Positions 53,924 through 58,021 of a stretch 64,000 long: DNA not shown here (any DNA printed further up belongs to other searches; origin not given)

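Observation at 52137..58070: AT-richer island carrying a translationally coupled three-gene operon of unknown function (72-aa TM protein, 1265-aa helical-repeat protein, 646-aa orphan): candidate novel defence/conflict system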

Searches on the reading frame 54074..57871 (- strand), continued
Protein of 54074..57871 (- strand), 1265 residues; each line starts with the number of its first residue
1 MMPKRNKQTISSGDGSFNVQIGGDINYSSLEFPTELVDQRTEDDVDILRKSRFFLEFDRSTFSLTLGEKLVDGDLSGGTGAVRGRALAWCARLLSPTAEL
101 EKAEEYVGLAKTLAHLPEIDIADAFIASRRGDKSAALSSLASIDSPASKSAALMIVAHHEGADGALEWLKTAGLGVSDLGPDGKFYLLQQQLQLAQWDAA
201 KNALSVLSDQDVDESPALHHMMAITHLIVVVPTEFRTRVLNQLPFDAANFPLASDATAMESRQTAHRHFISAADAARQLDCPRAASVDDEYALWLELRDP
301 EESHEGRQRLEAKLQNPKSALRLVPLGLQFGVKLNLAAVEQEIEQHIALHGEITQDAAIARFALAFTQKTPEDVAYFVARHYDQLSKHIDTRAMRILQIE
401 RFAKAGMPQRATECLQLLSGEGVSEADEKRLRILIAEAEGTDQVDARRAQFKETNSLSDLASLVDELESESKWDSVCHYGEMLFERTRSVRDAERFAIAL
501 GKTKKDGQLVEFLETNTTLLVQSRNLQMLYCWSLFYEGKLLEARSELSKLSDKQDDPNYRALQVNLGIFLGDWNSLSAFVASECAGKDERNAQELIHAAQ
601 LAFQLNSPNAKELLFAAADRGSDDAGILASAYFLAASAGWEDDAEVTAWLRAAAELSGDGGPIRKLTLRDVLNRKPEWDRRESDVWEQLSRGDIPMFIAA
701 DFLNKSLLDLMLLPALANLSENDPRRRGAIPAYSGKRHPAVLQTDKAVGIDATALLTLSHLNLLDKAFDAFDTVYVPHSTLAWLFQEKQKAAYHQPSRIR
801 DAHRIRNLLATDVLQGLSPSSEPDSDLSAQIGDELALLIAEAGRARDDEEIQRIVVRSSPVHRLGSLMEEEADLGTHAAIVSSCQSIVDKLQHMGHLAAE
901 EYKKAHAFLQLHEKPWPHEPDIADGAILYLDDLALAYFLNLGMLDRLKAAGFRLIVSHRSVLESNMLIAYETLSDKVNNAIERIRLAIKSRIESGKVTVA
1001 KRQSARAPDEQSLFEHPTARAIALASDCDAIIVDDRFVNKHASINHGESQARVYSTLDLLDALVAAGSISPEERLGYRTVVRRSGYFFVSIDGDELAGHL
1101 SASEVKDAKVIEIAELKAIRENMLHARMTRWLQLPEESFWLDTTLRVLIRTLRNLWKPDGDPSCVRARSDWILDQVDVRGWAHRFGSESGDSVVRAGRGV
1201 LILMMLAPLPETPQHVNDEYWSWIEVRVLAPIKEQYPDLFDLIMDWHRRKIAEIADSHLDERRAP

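Call 75: find_encoding_contigs(protein=P0036, flank=8000, max_places=1)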
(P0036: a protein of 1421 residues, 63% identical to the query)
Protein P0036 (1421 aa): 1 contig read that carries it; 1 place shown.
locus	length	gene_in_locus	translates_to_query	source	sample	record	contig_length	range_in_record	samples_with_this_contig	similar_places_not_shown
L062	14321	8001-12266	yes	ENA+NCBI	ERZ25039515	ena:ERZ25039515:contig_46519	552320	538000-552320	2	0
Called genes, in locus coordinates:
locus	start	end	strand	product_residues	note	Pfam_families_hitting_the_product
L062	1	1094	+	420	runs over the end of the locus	PF00515:TPR_1 (faint), PF07719:TPR_2 (faint), PF12895:ANAPC3 (faint), PF23914:TPR_CcmH_CycH (weak), PF21033:RMD1-3 (weak), PF13371:TPR_9 (weak), PF13432:TPR_16, PF13414:TPR_11 (weak), +10 more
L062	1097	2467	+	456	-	PF13429:TPR_15 (faint), PF00515:TPR_1 (faint), PF07719:TPR_2 (faint), PF12895:ANAPC3 (faint), PF13181:TPR_8 (faint), PF13431:TPR_17 (faint), PF21033:RMD1-3, PF13424:TPR_12 (weak), +7 more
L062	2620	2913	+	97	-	PF00166:Cpn10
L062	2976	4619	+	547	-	PF00118:Cpn60_TCP1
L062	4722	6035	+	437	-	PF00368:HMG-CoA_red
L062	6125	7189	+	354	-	PF01154:HMG_CoA_synt_N (weak), PF08541:ACP_syn_III_C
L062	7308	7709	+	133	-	PF12172:zf-ChsH2 (weak), PF01796:OB_ChsH2_C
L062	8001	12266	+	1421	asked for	PF24407:HTH_upst_double_PIN, PF20698:PIN-TPR-GreABC (weak)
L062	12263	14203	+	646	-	PF24388:Permuted_GreAB-C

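Call 77: search_dna_similar(query=window:54074-57871:-, collection=plasmids, mode=protein, max_evalue=0.001, max_rows=25)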
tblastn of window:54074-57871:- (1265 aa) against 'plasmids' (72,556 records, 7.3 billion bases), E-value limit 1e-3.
Records with a match: 7; places in all: 7; records where one place covers at least 80% of the query: 3.
Best place of each record, by identity: <60% 7.
By first word of the organism name: Agrobacterium 2; Leptolyngbya 2; Methylophaga 1; Gloeocapsopsis 1; Azospirillum 1.
By predicted mobility (MOB-suite, as given by PLSDB): non-mobilizable 5; conjugative 2.
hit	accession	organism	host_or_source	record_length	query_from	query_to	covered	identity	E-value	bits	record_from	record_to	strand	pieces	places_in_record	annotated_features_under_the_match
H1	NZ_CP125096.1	Agrobacterium fabrum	Raspberry,cell culture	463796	5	1255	99%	36.0%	0e+0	673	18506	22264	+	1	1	hypothetical protein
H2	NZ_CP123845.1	Agrobacterium fabrum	Raspberry,cell culture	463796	5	1255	99%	36.0%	0e+0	673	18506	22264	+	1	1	hypothetical protein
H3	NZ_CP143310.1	Methylophaga thalassica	cell culture,A deep sea sediment sample ...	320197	36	1261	97%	32.0%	1e-175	585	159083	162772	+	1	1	hypothetical protein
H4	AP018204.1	Leptolyngbya boryana NIES-2135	-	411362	538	1173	50%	21.5%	5e-4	52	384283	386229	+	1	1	hypothetical protein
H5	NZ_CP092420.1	Leptolyngbya boryana IU 594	-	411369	538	1173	50%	21.5%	5e-4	52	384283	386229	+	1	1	caspase family protein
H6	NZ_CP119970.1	Gloeocapsopsis dulcis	Dried cell culture,Desert, underside of ...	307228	643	1120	38%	24.2%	2e-9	70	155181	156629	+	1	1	hypothetical protein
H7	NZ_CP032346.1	Azospirillum brasilense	soil sample,Agricultural field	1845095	1025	1241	17%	28.6%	2e-6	61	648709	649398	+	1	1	record has no annotation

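Call 78: get_annotated_region(hit=H1, flank=6000)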
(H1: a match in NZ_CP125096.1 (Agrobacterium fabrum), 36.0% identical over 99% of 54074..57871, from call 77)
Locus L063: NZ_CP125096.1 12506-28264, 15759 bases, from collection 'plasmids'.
description: Agrobacterium fabrum strain N33/94 plasmid pAtN33_94, complete sequence
organism: Agrobacterium fabrum (NCBI taxid 1176649)
taxonomy: Bacteria; Pseudomonadota; Alphaproteobacteria; Hyphomicrobiales; Rhizobiaceae; Agrobacterium; Agrobacterium fabrum
host: -; source: Raspberry,cell culture; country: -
typing (MOB-suite, as given by PLSDB): conjugative; relaxase MOBQ; mating-pair formation MPF_T
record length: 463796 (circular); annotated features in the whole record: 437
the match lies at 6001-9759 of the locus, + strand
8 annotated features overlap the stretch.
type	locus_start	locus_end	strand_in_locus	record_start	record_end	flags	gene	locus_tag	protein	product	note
CDS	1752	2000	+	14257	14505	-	-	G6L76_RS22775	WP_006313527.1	type II toxin-antitoxin system VapB family antitoxin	-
CDS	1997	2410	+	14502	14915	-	-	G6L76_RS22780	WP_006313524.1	type II toxin-antitoxin system VapC family toxin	-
CDS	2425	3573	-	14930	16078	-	-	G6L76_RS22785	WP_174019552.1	site-specific integrase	GO:0015074 - DNA integration [Evidence IEA]; GO:0006310 - DNA recombination [Evidence IEA]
CDS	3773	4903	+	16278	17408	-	-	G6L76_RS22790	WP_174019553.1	RHE_PE00001 family protein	-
CDS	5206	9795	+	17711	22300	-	-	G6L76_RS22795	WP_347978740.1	hypothetical protein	-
CDS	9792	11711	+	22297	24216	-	-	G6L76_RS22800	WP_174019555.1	hypothetical protein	-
CDS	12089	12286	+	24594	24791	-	-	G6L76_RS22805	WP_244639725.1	hypothetical protein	-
CDS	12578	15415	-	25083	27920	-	-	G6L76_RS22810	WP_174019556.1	type I restriction enzyme HsdR N-terminal domain-containing protein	-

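Call 82: find_related_loci(query=A1, collection=viral_contigs, flank=6000)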
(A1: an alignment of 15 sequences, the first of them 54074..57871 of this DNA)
Query A1 (1265 aa) in viral_contigs; peptide patterns used: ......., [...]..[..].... (x = any residue, [..] = any of these).
45 stretches matched a pattern, but none encodes a relative of the query by tblastn (E <= 1e-3).

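Call 84: find_encoding_contigs(protein=P0068, flank=6000, max_places=1)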
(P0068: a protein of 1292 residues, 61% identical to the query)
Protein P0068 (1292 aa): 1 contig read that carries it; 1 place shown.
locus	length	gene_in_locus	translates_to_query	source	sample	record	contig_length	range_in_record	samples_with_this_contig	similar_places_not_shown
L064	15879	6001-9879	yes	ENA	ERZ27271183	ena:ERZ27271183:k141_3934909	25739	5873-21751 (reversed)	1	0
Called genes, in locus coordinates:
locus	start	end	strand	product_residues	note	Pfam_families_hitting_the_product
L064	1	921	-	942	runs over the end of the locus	PF00589:Phage_integrase (weak)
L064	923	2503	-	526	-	PF00589:Phage_integrase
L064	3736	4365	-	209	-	-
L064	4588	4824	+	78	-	PF13744:HTH_37 (weak), PF12844:HTH_19, PF13560:HTH_31, PF13443:HTH_26, PF01381:HTH_3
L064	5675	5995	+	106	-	-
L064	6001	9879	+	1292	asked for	PF24407:HTH_upst_double_PIN, PF20698:PIN-TPR-GreABC (weak)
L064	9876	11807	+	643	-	PF24388:Permuted_GreAB-C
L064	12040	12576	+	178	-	-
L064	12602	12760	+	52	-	-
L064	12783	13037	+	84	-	PF27871:CLB_0814_fam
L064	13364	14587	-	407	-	PF00860:Xan_ur_permease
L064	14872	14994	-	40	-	-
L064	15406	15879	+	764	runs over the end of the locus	PF17764:PriA_3primeBD, PF00270:DEAD, PF04851:ResIII, PF18319:Zn_ribbon_PriA, PF00271:Helicase_C, PF18074:PriA_C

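Call 88: find_encoding_contigs(protein=P0075, flank=3000, max_places=1)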
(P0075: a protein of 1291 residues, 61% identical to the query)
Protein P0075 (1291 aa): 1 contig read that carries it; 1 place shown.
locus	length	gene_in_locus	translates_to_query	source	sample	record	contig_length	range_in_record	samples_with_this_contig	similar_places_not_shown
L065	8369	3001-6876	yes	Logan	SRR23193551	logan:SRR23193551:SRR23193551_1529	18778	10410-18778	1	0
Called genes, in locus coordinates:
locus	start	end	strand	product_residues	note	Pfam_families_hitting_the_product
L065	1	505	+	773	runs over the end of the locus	-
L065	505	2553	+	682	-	PF20442:BrxL_N, PF13337:BrxL_ATPase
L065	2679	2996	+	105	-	-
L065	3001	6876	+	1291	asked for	PF24407:HTH_upst_double_PIN, PF20698:PIN-TPR-GreABC (weak)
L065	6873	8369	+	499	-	?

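Call 89: find_encoding_contigs(protein=P0032, flank=3000, max_places=1)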
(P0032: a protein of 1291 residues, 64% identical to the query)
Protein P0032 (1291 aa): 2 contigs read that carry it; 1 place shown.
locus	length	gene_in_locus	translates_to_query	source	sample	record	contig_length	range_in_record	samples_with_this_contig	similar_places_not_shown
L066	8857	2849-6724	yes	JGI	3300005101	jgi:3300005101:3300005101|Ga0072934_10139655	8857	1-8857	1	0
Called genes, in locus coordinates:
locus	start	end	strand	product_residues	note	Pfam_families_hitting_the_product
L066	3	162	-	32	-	?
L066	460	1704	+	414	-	PF00078:RVT_1, PF08388:GIIM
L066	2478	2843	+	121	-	-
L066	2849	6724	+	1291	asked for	PF24407:HTH_upst_double_PIN, PF20698:PIN-TPR-GreABC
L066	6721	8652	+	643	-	PF24388:Permuted_GreAB-C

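Call 96: search_protein_families(library=padloc, proteins=[L064:5675-5992:+, L004:7793-8014:+, L025:5766-6011:+, L063:5206-6000:+, L060:14096-14539:+, L060:14622-15824:+], max_evalue=0.01)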
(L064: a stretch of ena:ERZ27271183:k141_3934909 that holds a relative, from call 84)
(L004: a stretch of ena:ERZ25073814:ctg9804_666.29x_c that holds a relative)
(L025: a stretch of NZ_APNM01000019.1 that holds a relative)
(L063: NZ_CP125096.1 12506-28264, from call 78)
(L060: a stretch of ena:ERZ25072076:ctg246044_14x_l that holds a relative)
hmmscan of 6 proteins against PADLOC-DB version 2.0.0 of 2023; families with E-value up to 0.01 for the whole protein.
L064:5675-5992:+ (106 aa): 0 families

L004:7793-8014:+ (74 aa): 1 family
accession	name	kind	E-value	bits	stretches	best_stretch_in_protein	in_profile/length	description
PDLC04646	PDC-M43A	-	0.00027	18.8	1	11-58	5-52/203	-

L025:5766-6011:+ (82 aa): 1 family
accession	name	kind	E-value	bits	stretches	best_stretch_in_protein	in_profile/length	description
PDLC04646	PDC-M43A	-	1.9e-06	25.8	1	18-66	3-51/203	-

L063:5206-6000:+ (265 aa): 2 families
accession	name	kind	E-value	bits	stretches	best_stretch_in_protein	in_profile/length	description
PDLC02918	DUF626_VIII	-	2e-26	91.2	1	9-245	14-236/474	-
PDLC03851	LmuA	-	0.003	15.4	0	220-246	158-182/343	-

L060:14096-14539:+ (148 aa): 4 families
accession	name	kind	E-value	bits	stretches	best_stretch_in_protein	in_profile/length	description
PDLC04686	PDC-M50A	-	5.8e-37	124.9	1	5-132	3-128/134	-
PDLC04685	PDC-M50A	-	4.4e-34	115.5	1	4-131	2-123/130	-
PDLC04687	PDC-M50A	-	8.4e-19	66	1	7-131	12-136/144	-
PDLC04684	PDC-M50A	-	2.5e-18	65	1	6-130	13-135/159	-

L060:14622-15824:+ (401 aa): 8 families
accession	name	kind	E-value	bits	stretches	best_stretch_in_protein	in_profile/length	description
PDLC04791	PDC-S01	-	2e-172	571.3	1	3-395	2-393/395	-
PDLC04790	PDC-S01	-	4.3e-48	162.1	2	158-358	173-373/422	-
PDLC04789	PDC-S01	-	4.7e-35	119.3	1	5-373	4-360/375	-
PDLC04787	PDC-S01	-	3.6e-33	113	1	4-351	12-356/412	-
PDLC04788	PDC-S01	-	8.9e-21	72.3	2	193-365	215-394/448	-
PDLC04786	PDC-S01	-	1.3e-18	65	2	267-358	299-392/439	-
PDLC04792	PDC-S01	-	2e-13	47.8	2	299-359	333-391/452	-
PDLC04985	PDC-S27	-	0.0033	14.4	0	8-44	13-49/484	-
